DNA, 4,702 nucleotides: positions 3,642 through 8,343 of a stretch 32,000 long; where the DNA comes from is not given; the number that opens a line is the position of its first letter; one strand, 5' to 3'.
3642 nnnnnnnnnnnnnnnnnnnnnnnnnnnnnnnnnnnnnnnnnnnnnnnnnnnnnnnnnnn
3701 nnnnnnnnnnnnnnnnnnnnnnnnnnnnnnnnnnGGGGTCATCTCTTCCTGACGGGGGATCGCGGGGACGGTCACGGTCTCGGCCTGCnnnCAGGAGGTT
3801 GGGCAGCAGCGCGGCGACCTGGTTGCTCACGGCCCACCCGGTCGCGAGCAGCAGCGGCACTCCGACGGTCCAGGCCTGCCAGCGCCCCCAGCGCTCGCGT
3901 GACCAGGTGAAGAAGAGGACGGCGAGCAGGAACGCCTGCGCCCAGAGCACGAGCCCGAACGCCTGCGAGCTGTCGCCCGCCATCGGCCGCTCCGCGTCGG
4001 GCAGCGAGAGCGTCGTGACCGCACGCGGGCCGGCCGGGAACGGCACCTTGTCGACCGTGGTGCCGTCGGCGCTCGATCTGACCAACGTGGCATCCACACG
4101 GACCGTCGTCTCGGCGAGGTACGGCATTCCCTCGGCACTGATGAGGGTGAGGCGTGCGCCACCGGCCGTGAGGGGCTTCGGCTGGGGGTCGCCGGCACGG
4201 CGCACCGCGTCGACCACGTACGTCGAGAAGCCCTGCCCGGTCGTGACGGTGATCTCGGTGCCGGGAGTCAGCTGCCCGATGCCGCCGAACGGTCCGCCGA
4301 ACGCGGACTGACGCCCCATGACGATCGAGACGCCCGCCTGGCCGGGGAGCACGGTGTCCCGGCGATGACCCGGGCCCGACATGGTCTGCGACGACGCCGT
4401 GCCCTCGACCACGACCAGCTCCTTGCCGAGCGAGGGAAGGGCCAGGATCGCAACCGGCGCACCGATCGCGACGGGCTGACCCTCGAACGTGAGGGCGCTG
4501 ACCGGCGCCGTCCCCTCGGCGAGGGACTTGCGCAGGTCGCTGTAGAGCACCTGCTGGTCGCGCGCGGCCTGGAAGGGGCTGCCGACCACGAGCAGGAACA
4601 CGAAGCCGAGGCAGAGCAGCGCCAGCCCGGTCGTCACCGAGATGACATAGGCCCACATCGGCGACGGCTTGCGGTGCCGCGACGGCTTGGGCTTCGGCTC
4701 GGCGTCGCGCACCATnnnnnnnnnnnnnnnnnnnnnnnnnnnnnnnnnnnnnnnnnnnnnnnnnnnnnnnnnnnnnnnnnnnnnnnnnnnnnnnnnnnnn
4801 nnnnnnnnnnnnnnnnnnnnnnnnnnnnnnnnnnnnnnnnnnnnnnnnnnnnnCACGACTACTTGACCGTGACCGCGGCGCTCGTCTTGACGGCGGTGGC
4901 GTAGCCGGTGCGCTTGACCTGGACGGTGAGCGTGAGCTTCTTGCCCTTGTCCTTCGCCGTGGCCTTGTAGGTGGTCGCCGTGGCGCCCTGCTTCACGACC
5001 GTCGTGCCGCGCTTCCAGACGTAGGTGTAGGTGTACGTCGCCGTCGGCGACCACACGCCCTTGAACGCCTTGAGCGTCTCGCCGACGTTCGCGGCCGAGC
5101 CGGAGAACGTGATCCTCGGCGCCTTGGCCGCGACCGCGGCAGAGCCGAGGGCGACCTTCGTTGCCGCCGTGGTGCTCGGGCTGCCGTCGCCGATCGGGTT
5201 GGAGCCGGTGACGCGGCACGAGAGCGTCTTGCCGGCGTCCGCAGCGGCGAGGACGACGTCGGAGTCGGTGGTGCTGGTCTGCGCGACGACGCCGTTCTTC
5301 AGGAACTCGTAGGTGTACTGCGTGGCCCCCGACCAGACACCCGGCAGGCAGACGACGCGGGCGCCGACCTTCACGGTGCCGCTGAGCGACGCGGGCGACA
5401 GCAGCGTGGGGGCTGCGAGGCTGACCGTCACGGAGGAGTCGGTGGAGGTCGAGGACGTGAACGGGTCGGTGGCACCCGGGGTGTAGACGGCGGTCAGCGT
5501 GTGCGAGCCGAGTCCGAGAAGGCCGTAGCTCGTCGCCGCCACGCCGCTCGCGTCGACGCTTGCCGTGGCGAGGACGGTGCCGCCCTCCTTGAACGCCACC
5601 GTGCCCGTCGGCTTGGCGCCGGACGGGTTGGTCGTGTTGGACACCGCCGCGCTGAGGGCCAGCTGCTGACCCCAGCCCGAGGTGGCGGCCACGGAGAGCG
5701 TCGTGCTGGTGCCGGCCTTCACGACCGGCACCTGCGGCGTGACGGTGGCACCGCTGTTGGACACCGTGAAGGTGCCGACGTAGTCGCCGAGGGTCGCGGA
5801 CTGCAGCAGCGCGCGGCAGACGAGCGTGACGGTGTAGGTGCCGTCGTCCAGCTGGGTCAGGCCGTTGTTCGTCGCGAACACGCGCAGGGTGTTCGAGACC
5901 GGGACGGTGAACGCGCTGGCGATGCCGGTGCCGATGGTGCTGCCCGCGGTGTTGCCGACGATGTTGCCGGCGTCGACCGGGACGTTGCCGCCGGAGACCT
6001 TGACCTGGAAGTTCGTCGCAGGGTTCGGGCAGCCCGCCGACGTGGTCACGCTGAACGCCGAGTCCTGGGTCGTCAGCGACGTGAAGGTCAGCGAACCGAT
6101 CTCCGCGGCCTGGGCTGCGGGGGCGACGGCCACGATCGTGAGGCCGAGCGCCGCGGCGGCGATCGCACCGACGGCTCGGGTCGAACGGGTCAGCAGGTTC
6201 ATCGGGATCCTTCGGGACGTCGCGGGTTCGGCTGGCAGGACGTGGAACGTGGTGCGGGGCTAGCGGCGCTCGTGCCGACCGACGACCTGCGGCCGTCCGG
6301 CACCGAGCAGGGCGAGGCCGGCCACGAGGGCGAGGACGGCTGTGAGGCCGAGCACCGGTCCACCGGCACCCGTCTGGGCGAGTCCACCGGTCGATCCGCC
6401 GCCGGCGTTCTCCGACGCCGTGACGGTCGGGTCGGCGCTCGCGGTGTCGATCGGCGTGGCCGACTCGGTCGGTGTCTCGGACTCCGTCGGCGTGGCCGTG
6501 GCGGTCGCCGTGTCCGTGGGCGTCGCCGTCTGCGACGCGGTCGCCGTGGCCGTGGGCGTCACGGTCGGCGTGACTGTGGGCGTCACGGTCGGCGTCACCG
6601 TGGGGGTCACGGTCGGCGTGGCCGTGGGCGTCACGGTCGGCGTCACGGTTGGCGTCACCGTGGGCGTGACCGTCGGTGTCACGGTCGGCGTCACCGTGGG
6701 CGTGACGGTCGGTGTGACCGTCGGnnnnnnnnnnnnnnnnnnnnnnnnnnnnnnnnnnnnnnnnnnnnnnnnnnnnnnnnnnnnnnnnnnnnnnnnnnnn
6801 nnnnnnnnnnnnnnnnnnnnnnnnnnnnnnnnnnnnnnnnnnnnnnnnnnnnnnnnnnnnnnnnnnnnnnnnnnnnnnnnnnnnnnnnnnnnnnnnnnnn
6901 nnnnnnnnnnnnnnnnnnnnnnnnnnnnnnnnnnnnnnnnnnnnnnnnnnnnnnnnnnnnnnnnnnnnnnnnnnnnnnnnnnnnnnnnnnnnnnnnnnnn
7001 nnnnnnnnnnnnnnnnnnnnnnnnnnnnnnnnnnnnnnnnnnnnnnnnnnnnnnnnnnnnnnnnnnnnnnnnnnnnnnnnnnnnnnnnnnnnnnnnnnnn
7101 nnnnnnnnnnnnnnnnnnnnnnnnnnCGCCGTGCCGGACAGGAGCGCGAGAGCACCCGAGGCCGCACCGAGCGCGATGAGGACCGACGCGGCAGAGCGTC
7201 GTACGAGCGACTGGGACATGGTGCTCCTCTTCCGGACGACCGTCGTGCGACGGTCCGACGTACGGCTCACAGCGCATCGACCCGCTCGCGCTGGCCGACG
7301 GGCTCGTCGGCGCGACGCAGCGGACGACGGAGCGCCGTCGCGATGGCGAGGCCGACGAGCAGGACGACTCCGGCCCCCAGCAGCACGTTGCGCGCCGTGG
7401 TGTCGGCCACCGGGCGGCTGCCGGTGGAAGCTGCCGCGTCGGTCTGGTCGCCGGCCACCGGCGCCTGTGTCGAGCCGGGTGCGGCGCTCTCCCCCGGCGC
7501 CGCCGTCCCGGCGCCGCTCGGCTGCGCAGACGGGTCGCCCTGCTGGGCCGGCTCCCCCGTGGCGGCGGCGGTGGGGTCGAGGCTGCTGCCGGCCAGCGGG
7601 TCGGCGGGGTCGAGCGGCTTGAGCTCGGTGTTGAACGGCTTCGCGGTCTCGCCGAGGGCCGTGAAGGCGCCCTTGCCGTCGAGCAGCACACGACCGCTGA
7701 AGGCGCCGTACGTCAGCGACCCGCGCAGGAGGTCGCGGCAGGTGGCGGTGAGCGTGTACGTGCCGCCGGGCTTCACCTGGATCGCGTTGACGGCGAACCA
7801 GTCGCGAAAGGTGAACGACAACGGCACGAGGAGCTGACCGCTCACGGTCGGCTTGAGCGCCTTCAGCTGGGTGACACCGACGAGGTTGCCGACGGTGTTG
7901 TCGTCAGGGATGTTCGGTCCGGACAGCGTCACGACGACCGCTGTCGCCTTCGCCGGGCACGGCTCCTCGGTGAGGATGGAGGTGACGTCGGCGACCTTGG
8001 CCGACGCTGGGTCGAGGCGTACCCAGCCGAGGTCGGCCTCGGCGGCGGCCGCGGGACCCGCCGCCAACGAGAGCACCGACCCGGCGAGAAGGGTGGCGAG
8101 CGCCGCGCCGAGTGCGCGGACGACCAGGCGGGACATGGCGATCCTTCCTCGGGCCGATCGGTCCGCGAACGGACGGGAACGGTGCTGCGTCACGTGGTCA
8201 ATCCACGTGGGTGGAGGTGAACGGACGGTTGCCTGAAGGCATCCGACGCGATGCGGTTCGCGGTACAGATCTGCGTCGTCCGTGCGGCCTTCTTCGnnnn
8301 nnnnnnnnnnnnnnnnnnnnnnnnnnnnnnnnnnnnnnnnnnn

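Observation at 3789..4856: Sortase-fold protein next to LAxTG substrates has lost both catalytic residues (GHR to GRQ, TLxTC to LISAEG)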

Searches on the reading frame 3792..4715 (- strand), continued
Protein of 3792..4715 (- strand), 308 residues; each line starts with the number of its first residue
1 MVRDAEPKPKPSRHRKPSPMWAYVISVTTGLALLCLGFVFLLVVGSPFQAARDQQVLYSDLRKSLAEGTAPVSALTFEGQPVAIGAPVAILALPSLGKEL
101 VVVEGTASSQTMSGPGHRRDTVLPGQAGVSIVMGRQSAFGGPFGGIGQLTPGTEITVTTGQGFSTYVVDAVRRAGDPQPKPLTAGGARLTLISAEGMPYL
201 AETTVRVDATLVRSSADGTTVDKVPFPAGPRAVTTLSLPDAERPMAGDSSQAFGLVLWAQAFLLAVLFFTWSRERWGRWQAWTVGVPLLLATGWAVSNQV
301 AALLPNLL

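Call 60: search_protein_families(library=pfam, proteins=[P0242, P0245, P0260, P0266, P0300, P0287, P0329, P0326, P0114, P0267], max_evalue=0.001)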
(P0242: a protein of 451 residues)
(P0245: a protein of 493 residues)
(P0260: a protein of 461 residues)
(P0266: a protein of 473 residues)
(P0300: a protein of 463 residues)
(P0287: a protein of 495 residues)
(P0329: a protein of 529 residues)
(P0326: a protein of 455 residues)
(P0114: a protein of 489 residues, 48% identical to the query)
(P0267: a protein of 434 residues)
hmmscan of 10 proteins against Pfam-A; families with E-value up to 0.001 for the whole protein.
P0242 (451 aa): 1 family
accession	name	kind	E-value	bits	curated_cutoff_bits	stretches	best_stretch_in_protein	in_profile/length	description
PF04203.18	Sortase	-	7.6e-07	29.4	26.6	1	253-326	10-84/125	Sortase domain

P0245 (493 aa): 1 family
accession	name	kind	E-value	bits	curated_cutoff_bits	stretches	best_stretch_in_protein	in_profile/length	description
PF04203.18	Sortase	-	4.2e-12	46.4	26.6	1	277-397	1-124/125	Sortase domain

P0260 (461 aa): 1 family
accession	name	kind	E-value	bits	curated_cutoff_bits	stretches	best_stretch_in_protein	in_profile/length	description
PF04203.18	Sortase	-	5.1e-14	52.5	26.6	1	253-356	1-106/125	Sortase domain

P0266 (473 aa): 1 family
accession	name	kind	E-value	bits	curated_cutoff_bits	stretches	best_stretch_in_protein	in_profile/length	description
PF04203.18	Sortase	-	3.7e-13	49.8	26.6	1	261-363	1-106/125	Sortase domain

P0300 (463 aa): 1 family
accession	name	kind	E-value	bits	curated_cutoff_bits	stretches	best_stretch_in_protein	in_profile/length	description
PF04203.18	Sortase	-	7.7e-10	39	26.6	1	250-352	1-106/125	Sortase domain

P0287 (495 aa): 1 family
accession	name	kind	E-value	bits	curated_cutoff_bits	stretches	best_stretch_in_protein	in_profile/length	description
PF04203.18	Sortase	-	4.5e-11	43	26.6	1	205-286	1-83/125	Sortase domain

P0329 (529 aa): 1 family
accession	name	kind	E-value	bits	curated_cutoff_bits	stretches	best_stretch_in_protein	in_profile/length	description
PF04203.18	Sortase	-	1.1e-10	41.8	26.6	1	118-197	1-81/125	Sortase domain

P0326 (455 aa): 1 family
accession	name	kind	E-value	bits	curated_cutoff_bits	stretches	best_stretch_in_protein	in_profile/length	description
PF04203.18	Sortase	-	9.8e-11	41.9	26.6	1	144-225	1-83/125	Sortase domain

P0114 (489 aa): 1 family
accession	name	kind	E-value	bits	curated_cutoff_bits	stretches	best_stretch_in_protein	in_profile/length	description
PF04203.18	Sortase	-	3.9e-10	40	26.6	1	273-375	1-106/125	Sortase domain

P0267 (434 aa): 1 family
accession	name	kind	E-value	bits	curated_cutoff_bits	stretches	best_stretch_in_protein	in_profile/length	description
PF04203.18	Sortase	-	9.7e-14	51.6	26.6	1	227-308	1-83/125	Sortase domain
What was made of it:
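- Tried and rejected: Domain fusions as functional clues: ten unusually long family members contain only the sortase domain (call 60).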

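Call 76: find_encoding_contigs(protein=P0243, flank=10000, max_places=2)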
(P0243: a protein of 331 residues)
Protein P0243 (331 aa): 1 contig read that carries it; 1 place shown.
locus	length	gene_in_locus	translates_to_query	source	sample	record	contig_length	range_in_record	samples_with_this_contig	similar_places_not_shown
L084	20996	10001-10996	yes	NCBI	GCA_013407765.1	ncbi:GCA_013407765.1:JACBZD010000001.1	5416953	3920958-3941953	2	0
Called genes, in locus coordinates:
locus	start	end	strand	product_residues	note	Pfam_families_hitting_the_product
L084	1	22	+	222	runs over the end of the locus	-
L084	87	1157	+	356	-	PF00528:BPD_transp_1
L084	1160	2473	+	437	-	PF00528:BPD_transp_1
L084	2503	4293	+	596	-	PF12849:PBP_like_2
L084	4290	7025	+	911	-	-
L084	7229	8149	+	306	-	-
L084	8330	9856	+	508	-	-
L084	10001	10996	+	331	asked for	PF04203:Sortase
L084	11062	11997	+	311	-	PF00005:ABC_tran, PF02463:SMC_N (weak), PF13304:AAA_21 (weak)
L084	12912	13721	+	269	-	-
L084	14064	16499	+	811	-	-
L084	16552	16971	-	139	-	PF01475:FUR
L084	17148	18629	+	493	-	PF00199:Catalase, PF06628:Catalase-rel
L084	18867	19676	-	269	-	PF00459:Inositol_P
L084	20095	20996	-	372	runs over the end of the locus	PF03193:RsgA_GTPase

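Call 77: find_encoding_contigs(protein=P0259, flank=10000, max_places=1)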
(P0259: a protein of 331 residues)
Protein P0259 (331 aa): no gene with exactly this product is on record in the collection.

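Call 78: find_encoding_contigs(protein=P0268, flank=10000, max_places=1)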
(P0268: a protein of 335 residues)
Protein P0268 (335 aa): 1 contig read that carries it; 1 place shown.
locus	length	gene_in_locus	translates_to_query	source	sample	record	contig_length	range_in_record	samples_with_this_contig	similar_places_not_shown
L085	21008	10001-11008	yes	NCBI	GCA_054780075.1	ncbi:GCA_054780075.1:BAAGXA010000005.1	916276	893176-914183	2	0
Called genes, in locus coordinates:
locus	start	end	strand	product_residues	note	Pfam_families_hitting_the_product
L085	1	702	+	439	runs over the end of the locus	PF00528:BPD_transp_1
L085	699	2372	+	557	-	PF12849:PBP_like_2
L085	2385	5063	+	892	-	-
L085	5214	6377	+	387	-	-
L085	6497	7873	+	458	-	PF16640:Big_3_5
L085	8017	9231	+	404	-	-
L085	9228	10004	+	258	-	-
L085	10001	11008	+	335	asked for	PF04203:Sortase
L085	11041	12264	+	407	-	PF02463:SMC_N (weak), PF00005:ABC_tran, PF13304:AAA_21 (faint)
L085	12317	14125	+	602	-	PF00069:Pkinase, PF07714:PK_Tyr_Ser-Thr, PF01636:APH (faint), PF17667:Pkinase_fungal (weak), PF03793:PASTA (weak)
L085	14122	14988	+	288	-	PF13406:SLT_2 (weak)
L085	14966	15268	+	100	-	-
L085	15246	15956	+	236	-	-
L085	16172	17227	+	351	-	PF13406:SLT_2 (weak)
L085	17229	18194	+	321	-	-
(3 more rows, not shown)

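Call 79: find_encoding_contigs(protein=P0308, flank=10000, max_places=1)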
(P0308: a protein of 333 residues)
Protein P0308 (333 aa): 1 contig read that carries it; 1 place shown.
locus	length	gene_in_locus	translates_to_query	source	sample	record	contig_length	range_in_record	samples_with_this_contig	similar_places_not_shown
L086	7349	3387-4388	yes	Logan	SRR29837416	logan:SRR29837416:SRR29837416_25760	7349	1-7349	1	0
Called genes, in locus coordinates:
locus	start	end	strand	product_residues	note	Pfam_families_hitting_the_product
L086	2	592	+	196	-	?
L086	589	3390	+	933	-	-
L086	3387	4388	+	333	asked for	PF04203:Sortase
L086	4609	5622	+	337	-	PF13449:Phytase-like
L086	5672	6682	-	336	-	-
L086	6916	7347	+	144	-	?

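Call 80: find_encoding_contigs(protein=P0280, flank=10000, max_places=1)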
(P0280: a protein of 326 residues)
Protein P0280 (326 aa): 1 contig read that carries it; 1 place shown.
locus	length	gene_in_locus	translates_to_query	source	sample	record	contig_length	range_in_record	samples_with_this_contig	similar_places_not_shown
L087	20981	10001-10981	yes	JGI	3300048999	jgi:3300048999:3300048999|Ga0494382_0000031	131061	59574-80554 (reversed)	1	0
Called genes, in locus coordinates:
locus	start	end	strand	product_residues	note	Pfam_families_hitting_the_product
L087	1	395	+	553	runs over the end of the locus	PF12849:PBP_like_2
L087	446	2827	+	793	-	-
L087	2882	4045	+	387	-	-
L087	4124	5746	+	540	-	PF16640:Big_3_5, PF25850:PelX_Ig (faint), PF16640:Big_3_5 (weak)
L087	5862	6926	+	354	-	-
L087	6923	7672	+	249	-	-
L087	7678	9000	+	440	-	-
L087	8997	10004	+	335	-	-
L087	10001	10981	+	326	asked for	PF04203:Sortase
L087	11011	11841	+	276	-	PF00005:ABC_tran, PF02463:SMC_N (weak), PF13304:AAA_21 (weak)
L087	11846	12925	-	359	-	PF13406:SLT_2 (weak)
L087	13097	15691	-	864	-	PF22494:choice_anch_I (faint), PF04185:Phosphoesterase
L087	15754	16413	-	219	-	PF00702:Hydrolase, PF12710:HAD, PF13419:HAD_2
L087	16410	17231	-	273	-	PF00528:BPD_transp_1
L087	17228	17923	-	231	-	PF00005:ABC_tran, PF13304:AAA_21 (faint)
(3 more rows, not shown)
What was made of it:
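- Phosphorus-acquisition neighbours occur in other loci: phosphoesterase, phytase-like and phosphonate ABC genes (calls 79, 80).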

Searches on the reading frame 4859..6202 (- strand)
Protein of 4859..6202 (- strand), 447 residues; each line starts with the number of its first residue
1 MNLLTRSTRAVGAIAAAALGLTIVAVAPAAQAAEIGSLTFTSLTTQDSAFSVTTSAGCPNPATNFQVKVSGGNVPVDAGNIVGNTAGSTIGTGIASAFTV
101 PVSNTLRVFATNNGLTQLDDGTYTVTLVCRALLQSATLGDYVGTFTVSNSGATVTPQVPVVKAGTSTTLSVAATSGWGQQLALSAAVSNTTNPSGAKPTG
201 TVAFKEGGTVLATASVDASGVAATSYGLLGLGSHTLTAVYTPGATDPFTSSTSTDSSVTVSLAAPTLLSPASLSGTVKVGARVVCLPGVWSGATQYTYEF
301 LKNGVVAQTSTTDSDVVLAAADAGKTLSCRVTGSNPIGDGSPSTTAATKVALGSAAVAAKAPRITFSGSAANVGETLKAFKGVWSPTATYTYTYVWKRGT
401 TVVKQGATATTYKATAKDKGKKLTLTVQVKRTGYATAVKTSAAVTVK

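Call 5: search_protein_families(library=pfam, proteins=[window:4859-6202:-], max_evalue=0.1)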
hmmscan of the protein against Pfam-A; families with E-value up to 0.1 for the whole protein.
window:4859-6202:- (447 aa): 1 family
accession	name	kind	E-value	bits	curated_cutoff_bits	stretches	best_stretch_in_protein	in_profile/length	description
PF16640.11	Big_3_5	-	5e-12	46.7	35.5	1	171-261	4-88/88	Bacterial Ig-like domain (group 3)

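Call 6: search_protein_families(library=ncbifam, proteins=[window:4859-6202:-], max_evalue=0.1)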
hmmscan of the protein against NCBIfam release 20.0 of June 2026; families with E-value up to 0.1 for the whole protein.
window:4859-6202:- (447 aa): 0 families

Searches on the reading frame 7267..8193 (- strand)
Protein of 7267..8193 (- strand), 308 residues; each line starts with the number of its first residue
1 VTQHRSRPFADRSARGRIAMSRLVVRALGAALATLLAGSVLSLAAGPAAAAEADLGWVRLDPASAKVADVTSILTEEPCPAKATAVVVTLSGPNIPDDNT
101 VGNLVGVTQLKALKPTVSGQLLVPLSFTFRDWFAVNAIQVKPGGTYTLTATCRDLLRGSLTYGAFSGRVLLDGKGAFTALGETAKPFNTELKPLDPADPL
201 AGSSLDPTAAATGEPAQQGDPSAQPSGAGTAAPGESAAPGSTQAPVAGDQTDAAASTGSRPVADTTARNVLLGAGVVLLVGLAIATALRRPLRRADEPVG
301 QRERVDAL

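Call 5: search_protein_families(library=pfam, proteins=[window:7267-8193:-], max_evalue=0.1)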
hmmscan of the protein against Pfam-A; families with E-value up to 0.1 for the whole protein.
window:7267-8193:- (308 aa): 1 family
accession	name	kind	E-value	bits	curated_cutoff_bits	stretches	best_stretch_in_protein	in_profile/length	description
PF24418.1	DUF7550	-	0.084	13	27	0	262-288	30-55/59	Family of unknown function (DUF7550)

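Call 6: search_protein_families(library=ncbifam, proteins=[window:7267-8193:-], max_evalue=0.1)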
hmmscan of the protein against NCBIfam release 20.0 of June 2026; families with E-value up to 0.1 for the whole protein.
window:7267-8193:- (308 aa): 1 family
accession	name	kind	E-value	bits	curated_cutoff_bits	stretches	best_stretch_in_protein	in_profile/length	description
NF010998.0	PRK14424.1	equivalog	0.028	14.6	100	1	32-72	43-83/98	acylphosphatase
